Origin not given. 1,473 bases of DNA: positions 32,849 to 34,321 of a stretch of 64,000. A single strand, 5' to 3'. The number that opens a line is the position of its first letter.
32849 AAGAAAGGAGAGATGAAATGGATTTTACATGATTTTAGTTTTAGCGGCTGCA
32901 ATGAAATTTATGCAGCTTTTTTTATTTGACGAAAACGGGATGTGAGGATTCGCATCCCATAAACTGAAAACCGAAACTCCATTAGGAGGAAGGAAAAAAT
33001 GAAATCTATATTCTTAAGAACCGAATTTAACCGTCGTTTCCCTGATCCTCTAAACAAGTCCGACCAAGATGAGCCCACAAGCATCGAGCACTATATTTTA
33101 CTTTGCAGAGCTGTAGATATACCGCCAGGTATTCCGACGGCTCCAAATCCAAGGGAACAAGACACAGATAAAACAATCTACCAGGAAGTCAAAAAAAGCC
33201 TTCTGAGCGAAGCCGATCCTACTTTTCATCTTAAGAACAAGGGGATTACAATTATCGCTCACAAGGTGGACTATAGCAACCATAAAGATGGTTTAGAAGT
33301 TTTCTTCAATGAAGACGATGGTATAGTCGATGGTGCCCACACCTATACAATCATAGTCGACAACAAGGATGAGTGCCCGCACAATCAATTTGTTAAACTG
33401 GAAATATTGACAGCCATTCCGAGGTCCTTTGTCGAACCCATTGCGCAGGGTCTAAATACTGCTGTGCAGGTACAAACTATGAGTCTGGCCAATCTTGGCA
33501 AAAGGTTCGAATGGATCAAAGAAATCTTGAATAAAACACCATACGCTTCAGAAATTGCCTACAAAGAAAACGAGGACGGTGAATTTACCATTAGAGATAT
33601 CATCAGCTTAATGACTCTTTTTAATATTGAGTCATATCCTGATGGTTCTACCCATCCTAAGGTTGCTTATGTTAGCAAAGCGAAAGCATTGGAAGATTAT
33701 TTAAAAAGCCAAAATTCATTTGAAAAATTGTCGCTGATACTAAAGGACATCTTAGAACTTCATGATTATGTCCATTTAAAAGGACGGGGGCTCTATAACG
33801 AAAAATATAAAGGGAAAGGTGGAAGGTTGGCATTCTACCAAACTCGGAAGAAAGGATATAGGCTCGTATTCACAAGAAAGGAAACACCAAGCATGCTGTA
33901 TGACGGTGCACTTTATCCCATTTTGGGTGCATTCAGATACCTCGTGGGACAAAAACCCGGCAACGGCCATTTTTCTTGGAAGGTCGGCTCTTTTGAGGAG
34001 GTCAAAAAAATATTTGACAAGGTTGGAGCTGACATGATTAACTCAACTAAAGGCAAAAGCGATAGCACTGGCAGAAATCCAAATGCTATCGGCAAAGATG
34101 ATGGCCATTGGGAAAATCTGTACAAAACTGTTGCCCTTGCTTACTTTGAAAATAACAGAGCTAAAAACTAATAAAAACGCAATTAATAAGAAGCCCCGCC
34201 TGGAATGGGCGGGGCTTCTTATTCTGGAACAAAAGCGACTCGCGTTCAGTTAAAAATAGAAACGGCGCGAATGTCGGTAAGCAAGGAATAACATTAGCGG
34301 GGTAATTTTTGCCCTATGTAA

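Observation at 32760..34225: Single AT-rich 390-aa gene with near-consensus sigma-70 promoter, structured 5'UTR and its own terminator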

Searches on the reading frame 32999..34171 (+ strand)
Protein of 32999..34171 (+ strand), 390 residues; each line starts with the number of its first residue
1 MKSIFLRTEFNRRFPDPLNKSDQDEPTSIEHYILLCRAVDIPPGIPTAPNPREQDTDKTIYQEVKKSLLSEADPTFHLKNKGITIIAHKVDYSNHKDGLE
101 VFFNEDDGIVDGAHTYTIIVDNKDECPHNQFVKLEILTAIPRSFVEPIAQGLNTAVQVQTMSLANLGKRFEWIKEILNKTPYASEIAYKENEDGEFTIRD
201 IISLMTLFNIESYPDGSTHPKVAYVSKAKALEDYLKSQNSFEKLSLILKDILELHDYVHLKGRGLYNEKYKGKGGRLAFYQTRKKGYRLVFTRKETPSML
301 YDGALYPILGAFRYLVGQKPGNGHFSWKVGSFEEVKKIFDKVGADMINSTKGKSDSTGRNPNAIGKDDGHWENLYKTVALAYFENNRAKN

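Call 4: search_protein_families(library=pfam, proteins=[window:32999-34171:+], max_evalue=1)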
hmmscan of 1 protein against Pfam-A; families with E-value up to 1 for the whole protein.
window:32999-34171:+ (390 aa): 1 family
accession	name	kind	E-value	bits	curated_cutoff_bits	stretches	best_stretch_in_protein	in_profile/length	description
PF10592.14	AIPR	-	2e-25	90.6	25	1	49-342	3-283/308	AIPR protein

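Call 5: search_protein_families(library=padloc, proteins=[window:32999-34171:+], max_evalue=1)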
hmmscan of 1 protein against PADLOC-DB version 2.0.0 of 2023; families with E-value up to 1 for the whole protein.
window:32999-34171:+ (390 aa): 1 family
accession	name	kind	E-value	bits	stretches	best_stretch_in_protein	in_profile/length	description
PDLC02357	AbiU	-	0.00016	19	1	57-166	255-357/537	AbiU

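Call 6: search_protein_families(library=ncbifam, proteins=[window:32999-34171:+], max_evalue=1)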
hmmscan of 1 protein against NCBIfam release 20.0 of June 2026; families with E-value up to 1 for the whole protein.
window:32999-34171:+ (390 aa): 0 families

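Call 9: find_homologous_proteins(query=window:32999-34171:+)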
Query window:32999-34171:+ (390 aa): 656 proteins with E <= 0.001 among 2839 candidates; the best 120 are listed.
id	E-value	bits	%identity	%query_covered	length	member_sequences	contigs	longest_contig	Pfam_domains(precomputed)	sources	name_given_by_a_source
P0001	6.9e-265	896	100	100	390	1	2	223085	PF10592.15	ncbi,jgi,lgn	-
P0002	1.7e-193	661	73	99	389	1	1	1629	PF10592.15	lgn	-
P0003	1.7e-160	552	63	98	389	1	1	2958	PF10592.15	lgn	-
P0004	1.1e-159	549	64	98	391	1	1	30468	PF10592.15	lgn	-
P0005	5.7e-159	547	60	98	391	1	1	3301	PF10592.15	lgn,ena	-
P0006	7.6e-159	547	65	94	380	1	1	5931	PF10592.15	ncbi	ncbi:MAG: AIPR family protein, partial [Candidatus Zixiibacteriota bacterium]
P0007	2.1e-158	545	61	98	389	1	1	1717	PF10592.15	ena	-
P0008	1.3e-156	539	63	96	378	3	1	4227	PF10592.15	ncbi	ncbi:MAG: AIPR family protein, partial [Dissulfurispiraceae bacterium]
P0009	1.9e-156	539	62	98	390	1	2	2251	PF10592.15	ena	-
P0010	2.3e-154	532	61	98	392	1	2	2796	PF10592.15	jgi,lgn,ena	-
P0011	8.2e-153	527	63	98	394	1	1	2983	PF10592.15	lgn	-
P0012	3.0e-147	508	59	98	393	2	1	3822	PF10592.15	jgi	-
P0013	3.6e-147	508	60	98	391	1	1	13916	PF10592.15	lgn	-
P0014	3.9e-145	501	58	99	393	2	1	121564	PF10592.15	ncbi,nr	ncbi:MAG: hypothetical protein GY845_08340 [Planctomycetes bacterium]|nr:hypothetical protein [Planc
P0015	5.9e-145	501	58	98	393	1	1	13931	PF10592.15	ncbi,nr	ncbi:MAG: AIPR family protein [Phycisphaerae bacterium]|nr:AIPR family protein [Phycisphaerae bacter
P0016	9.5e-145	500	61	97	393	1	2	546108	PF10592.15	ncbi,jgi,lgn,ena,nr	ncbi:MAG TPA: AIPR family protein [Pyrinomonadaceae bacterium]|nr:AIPR family protein [Pyrinomonadac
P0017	2.9e-144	498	56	98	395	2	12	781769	PF10592.15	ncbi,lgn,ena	-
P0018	5.9e-144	497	58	98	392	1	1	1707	PF10592.15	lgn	-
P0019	2.3e-143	496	57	98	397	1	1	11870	PF10592.15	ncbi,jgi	ncbi:MAG: AIPR family protein [Planctomycetota bacterium]|jgi:hypothetical protein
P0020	1.5e-142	493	58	98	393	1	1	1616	PF10592.15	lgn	-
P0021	1.5e-141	490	57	99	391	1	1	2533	PF10592.15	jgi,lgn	jgi:hypothetical protein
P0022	3.5e-141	488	55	98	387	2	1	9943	PF10592.15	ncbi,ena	-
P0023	7.0e-141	487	57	98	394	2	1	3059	PF10592.15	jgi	-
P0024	7.1e-141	487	58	98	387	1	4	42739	PF10592.15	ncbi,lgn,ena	-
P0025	8.6e-141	487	56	97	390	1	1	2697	PF10592.15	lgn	-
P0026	1.8e-140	486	55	98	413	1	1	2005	PF10592.15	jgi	-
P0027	1.9e-140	486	58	99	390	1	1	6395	PF10592.15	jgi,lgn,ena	-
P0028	2.9e-140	485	57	97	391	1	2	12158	PF10592.15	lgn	-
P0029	1.1e-139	483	56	99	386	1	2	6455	PF10592.15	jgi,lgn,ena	-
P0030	8.5e-139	481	57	98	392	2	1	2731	PF10592.15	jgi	-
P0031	3.9e-138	478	57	99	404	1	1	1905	PF10592.15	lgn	-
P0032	6.7e-138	478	57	98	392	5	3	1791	PF10592.15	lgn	-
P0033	7.0e-138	478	57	100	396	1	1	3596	PF10592.15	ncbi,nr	ncbi:MAG TPA: AIPR family protein [candidate division Zixibacteria bacterium]|nr:AIPR family protein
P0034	2.0e-137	476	54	98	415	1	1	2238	PF10592.15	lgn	-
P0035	6.1e-136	471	55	99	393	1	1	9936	PF10592.15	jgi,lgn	-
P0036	1.9e-135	469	59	92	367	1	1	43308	PF10592.15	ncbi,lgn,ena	-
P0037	2.1e-135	469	59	90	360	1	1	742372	PF10592.15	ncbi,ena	-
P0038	2.6e-134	466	57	97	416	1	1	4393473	PF10592.15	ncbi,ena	-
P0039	1.2e-133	464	54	99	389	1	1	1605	PF10592.15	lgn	-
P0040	1.3e-133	464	55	100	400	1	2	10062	PF10592.15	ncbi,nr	ncbi:MAG: AIPR family protein [Ignavibacteria bacterium]|nr:AIPR family protein [Ignavibacteria bact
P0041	1.7e-133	463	56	98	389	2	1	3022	PF10592.15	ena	-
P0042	4.3e-133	462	53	99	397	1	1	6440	PF10592.15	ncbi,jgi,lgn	-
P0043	4.6e-133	462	53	99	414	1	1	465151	PF10592.15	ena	-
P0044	6.1e-133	461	54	99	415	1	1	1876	PF10592.15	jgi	jgi:hypothetical protein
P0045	6.7e-133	461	54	99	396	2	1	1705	PF10592.15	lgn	-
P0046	1.5e-132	460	54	98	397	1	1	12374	PF10592.15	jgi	-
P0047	1.7e-131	457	57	96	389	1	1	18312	PF10592.15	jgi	jgi:hypothetical protein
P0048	3.7e-131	455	53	100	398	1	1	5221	PF10592.15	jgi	jgi:hypothetical protein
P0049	2.1e-130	453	53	98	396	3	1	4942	PF10592.15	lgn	-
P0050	2.3e-130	453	54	98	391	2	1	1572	PF10592.15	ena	-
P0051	3.9e-130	452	52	100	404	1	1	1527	PF10592.15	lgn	-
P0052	4.1e-130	452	54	98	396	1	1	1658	PF10592.15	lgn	-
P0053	4.3e-130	452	52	98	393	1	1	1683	PF10592.15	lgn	-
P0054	6.2e-130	451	54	99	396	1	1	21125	PF10592.15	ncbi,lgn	-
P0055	6.5e-130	451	54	98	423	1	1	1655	PF10592.15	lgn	-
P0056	7.9e-130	451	53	99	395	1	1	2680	PF10592.15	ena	-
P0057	2.9e-129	449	52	99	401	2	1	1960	PF10592.15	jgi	-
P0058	4.2e-129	449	55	98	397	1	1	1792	PF10592.15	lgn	-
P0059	7.4e-129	448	51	99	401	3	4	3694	PF10592.15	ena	-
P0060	7.4e-129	448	52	98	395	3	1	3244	PF10592.15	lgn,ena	-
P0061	9.4e-129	447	53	99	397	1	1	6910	PF10592.15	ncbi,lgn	-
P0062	1.3e-128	447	52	98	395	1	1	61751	PF10592.15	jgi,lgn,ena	-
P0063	1.6e-128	447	53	98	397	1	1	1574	PF10592.15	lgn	-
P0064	2.7e-128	446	53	98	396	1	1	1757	PF10592.15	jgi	-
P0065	7.4e-128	445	52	99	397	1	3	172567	PF10592.15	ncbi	-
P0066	1.2e-127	444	53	100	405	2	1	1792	PF10592.15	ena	-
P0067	1.4e-127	444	54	98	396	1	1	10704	PF10592.15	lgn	-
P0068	2.2e-127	443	52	98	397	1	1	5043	PF10592.15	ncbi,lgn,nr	ncbi:MAG: AIPR family protein [Dehalococcoidales bacterium]|nr:AIPR family protein [Dehalococcoidale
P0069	3.0e-127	443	52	98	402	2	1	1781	PF10592.15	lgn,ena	-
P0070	4.2e-127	442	51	100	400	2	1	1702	PF10592.15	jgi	jgi:hypothetical protein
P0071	4.5e-127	442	53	99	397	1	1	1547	PF10592.15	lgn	-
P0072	4.6e-127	442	53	100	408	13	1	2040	PF10592.15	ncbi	-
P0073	1.6e-126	440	52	98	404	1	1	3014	PF10592.15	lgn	-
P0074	2.7e-126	439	52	99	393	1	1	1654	PF10592.15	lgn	-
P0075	2.9e-126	439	59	88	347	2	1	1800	PF10592.15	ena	-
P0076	6.5e-126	438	52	98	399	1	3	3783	PF10592.15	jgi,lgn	jgi:hypothetical protein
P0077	1.0e-125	437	53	98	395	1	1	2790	PF10592.15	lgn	-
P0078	1.6e-125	437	50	100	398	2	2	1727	PF10592.15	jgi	jgi:hypothetical protein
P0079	1.6e-125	437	52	98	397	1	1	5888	PF10592.15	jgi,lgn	-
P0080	2.2e-125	436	51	97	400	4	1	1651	PF10592.15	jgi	-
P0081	2.4e-125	436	52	98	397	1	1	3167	PF10592.15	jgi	jgi:hypothetical protein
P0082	2.6e-125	436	51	98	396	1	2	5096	PF10592.15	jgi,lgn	jgi:hypothetical protein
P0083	3.0e-125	436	52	98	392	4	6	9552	PF10592.15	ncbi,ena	-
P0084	5.5e-125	435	52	98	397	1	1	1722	PF10592.15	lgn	-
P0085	5.8e-125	435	52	99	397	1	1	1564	PF10592.15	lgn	-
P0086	9.1e-125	434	52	99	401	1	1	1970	PF10592.15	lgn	-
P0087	1.2e-124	434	52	97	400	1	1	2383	PF10592.15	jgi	jgi:hypothetical protein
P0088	1.4e-124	434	51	99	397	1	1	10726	PF10592.15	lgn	-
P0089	2.5e-124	433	51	99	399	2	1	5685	PF10592.15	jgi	jgi:hypothetical protein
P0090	2.9e-124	433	52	98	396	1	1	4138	PF10592.15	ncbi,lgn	ncbi:MAG: AIPR family protein [Candidatus Hodarchaeota archaeon]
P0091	3.1e-124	433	52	98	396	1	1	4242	PF10592.15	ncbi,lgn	-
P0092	3.6e-124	432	53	98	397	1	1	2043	PF10592.15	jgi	jgi:AIPR protein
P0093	4.0e-124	432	51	100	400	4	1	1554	PF10592.15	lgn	-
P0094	4.3e-124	432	58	87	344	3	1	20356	PF10592.15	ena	-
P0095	4.3e-124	432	51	98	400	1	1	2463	PF10592.15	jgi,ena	-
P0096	4.4e-124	432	50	100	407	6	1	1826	PF10592.15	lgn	-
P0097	5.9e-124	432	51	98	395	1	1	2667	PF10592.15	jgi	jgi:hypothetical protein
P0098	6.1e-124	432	51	99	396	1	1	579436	PF10592.15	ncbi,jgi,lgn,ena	ncbi:MAG: AIPR family protein [Candidatus Omnitrophota bacterium]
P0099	6.5e-124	432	50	98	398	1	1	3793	PF10592.15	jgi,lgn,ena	-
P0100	7.4e-124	431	53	98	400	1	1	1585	PF10592.15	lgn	-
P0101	7.5e-124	431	51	99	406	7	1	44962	PF10592.15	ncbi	ncbi:MAG: AIPR family protein [Thermodesulfovibrionales bacterium]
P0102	7.7e-124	431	50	100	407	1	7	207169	PF10592.15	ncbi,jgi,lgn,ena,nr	ncbi:MAG: AIPR family protein [Nitrospiraceae bacterium]|jgi:hypothetical protein|nr:AIPR family pro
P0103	7.7e-124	431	51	98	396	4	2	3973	PF10592.15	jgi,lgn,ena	-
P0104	8.6e-124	431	52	99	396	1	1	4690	PF10592.15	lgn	-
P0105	8.9e-124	431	50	98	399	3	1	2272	PF10592.15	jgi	jgi:hypothetical protein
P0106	1.1e-123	431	51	97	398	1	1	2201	PF10592.15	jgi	jgi:hypothetical protein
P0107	1.3e-123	431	51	98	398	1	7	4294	PF10592.15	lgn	-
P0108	1.4e-123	430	51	98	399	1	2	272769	PF10592.15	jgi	jgi:hypothetical protein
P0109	1.6e-123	430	53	97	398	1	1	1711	PF10592.15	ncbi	-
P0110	1.6e-123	430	50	99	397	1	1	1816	PF10592.15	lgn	-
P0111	1.8e-123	430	51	100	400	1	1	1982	PF10592.15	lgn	-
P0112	1.9e-123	430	51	98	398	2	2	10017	PF10592.15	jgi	jgi:hypothetical protein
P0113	2.1e-123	430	50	100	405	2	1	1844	PF10592.15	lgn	-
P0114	2.6e-123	430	52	97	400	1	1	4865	PF10592.15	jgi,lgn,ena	-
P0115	3.1e-123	429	50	97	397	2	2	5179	PF10592.15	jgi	jgi:hypothetical protein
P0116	3.1e-123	429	53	98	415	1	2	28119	PF10592.15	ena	-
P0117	4.0e-123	429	50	98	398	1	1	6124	PF10592.15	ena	-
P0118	4.1e-123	429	51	98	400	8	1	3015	PF10592.15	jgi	jgi:hypothetical protein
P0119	4.3e-123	429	51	98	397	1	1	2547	PF10592.15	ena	-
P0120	4.3e-123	429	49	100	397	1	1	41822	PF10592.15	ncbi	-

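Call 11: find_encoding_contigs(protein=P0001, flank=6000, max_places=4)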
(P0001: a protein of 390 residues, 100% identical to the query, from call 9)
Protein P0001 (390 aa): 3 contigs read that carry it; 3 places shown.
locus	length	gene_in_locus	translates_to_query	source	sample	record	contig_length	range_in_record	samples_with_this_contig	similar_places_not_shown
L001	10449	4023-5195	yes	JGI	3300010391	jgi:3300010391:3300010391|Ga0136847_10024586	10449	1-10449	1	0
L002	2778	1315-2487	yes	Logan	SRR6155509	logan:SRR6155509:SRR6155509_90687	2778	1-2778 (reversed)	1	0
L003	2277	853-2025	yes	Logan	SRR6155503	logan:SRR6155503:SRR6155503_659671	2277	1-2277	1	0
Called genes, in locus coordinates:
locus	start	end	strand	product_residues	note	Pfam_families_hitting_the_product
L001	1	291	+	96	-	?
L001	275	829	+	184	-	PF00903:Glyoxalase, PF18029:Glyoxalase_6 (weak)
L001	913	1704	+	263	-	-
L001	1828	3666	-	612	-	PF05960:DUF885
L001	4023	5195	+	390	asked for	PF10592:AIPR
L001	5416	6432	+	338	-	PF01641:SelR, PF01625:PMSR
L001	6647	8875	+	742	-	PF08206:OB_RNB, PF17876:CSD2, PF00773:RNB, PF00575:S1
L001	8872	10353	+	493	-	PF01078:Mg_chelatase (faint), PF00158:Sigma54_activat, PF14532:Sigma54_activ_2, PF00004:AAA (weak), PF07728:AAA_5 (weak), PF25601:AAA_lid_14, PF02954:HTH_8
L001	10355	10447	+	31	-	?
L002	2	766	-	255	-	?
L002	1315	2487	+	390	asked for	PF10592:AIPR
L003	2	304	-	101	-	?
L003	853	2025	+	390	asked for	PF10592:AIPR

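Call 12: list_cluster_members(proteins=[P0001, P0016, P0017, P0038])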
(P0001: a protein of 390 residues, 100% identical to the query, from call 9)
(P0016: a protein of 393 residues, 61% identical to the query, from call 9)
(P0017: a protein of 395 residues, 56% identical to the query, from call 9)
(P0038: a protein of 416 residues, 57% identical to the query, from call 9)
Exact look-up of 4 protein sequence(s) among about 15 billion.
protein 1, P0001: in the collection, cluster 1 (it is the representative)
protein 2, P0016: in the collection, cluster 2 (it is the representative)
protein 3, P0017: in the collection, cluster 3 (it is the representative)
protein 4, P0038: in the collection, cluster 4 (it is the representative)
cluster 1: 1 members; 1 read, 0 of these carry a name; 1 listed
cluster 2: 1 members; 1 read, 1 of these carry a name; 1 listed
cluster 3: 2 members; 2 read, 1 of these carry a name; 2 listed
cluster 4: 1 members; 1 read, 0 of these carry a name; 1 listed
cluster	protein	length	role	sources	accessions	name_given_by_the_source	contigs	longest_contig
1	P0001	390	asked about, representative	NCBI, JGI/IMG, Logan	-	-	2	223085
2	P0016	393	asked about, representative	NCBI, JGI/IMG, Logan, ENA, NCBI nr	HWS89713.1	MAG TPA: AIPR family protein [Pyrinomonadaceae bacterium] | AIPR family protein [Pyrinomonadaceae bacterium]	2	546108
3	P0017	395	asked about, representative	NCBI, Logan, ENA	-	-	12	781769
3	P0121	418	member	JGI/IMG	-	hypothetical protein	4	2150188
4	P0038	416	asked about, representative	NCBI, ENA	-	-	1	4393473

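Call 17: search_solved_structures(query=A1, max_evalue=10)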
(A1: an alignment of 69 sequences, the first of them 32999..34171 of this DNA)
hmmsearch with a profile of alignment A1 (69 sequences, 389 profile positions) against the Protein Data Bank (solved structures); distinct sequences matched with E-value up to 10: 2.
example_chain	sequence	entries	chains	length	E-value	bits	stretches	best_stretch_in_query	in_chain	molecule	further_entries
3skq_A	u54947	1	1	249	0.12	14.5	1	186-269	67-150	Mitochondrial distribution and morphology protein 38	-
5tov_A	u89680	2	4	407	1.8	10.7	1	67-142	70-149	Adenosylhomocysteinase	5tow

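Call 22: find_encoding_contigs(protein=P0016, flank=6000, max_places=2)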
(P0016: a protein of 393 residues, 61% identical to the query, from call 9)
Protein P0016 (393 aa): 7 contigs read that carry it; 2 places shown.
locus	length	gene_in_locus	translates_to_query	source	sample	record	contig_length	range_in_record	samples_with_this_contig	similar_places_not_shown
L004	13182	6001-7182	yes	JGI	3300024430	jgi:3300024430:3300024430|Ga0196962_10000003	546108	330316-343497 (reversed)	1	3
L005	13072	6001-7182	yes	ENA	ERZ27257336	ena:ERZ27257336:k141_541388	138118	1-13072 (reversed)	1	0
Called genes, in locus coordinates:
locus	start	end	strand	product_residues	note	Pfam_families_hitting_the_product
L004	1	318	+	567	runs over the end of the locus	PF03571:Peptidase_M49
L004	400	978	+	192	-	-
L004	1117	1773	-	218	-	-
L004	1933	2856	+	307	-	PF00892:EamA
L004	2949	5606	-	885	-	PF00133:tRNA-synt_1, PF09334:tRNA-synt_1g, PF13603:tRNA-synt_1_2, PF00133:tRNA-synt_1, PF08264:Anticodon_1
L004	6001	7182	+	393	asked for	PF10592:AIPR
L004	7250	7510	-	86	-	PF00392:GntR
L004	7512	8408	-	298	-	PF01261:AP_endonuc_2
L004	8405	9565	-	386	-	PF01244:Peptidase_M19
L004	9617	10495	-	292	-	PF14247:DUF4344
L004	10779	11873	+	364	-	PF01063:Aminotran_4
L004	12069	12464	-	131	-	PF07411:DUF1508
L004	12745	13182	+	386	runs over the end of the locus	PF00437:T2SSE, PF13191:AAA_16 (faint), PF13401:AAA_22 (faint)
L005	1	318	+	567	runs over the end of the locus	PF03571:Peptidase_M49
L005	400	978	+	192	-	-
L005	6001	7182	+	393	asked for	PF10592:AIPR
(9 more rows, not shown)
